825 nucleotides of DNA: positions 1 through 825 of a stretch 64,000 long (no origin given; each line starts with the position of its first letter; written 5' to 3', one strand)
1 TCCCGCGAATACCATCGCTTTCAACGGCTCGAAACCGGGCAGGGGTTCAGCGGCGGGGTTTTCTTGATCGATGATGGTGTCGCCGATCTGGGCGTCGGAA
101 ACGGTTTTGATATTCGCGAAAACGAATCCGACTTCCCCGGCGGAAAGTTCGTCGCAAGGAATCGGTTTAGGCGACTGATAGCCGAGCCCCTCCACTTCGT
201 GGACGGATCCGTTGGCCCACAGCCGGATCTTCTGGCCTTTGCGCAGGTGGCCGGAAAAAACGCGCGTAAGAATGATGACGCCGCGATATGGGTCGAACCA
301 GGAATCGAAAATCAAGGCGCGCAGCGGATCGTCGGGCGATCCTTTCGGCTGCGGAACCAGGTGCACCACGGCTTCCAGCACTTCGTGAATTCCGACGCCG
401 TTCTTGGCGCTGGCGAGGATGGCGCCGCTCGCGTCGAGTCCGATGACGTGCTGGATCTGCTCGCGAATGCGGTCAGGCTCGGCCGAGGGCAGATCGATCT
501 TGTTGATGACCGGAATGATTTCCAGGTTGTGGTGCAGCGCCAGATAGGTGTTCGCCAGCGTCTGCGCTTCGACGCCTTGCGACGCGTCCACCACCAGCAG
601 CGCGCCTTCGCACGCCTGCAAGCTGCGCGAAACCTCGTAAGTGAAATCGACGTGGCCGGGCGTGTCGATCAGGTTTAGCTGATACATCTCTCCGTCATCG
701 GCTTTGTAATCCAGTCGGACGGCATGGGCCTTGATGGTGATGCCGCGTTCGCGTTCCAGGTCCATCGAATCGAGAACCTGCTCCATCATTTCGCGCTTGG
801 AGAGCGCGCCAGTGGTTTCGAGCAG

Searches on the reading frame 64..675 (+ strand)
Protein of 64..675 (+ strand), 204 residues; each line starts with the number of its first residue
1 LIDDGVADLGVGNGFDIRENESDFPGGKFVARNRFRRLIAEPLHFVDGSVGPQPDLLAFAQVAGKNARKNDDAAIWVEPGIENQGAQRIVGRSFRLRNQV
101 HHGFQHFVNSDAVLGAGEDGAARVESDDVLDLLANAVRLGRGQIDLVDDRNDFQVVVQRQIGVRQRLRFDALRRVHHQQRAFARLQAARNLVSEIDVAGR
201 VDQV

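Call 38: search_protein_families(library=pfam, alignment_id=A4, max_evalue=0.00001)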
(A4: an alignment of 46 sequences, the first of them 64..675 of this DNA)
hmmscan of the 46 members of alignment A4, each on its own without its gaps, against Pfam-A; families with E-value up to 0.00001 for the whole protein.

A. member 1, window:64-675:+ (204 aa): 0 families

B. families by the number of members that match (of 46 scanned): 61 families (the first 25 are shown)
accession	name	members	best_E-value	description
PF07494.17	Reg_prop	2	2e-42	Two component regulator propeller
PF02518.31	HATPase_c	2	3.9e-29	Histidine kinase-, DNA gyrase B-, and HSP90-like ATPase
PF00534.26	Glycos_transf_1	2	9.9e-28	Glycosyl transferases group 1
PF13692.12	Glyco_trans_1_4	2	1.2e-27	Glycosyl transferases group 1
PF13579.12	Glyco_trans_4_4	2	5.3e-16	Glycosyl transferase 4-like domain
PF07495.19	Y_Y_Y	2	1.2e-13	Y_Y_Y domain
PF07719.23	TPR_2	2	2.5e-13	Tetratricopeptide repeat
PF13439.12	Glyco_transf_4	2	1e-12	Glycosyltransferase Family 4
PF13428.12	TPR_14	2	2.3e-07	Tetratricopeptide repeat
PF00709.27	Adenylsucc_synt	1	5.9e-176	Adenylosuccinate synthetase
PF25183.1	OMP_b-brl_4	1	4e-171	Outer membrane beta barrel domain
PF07733.18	DNA_pol3_alpha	1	3.9e-100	Bacterial DNA polymerase III alpha NTPase domain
PF00202.27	Aminotran_3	1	3.2e-96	Aminotransferase class-III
PF00171.27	Aldedh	1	2.3e-87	Aldehyde dehydrogenase family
PF02634.21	FdhD-NarQ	1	1.2e-67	FdhD/NarQ family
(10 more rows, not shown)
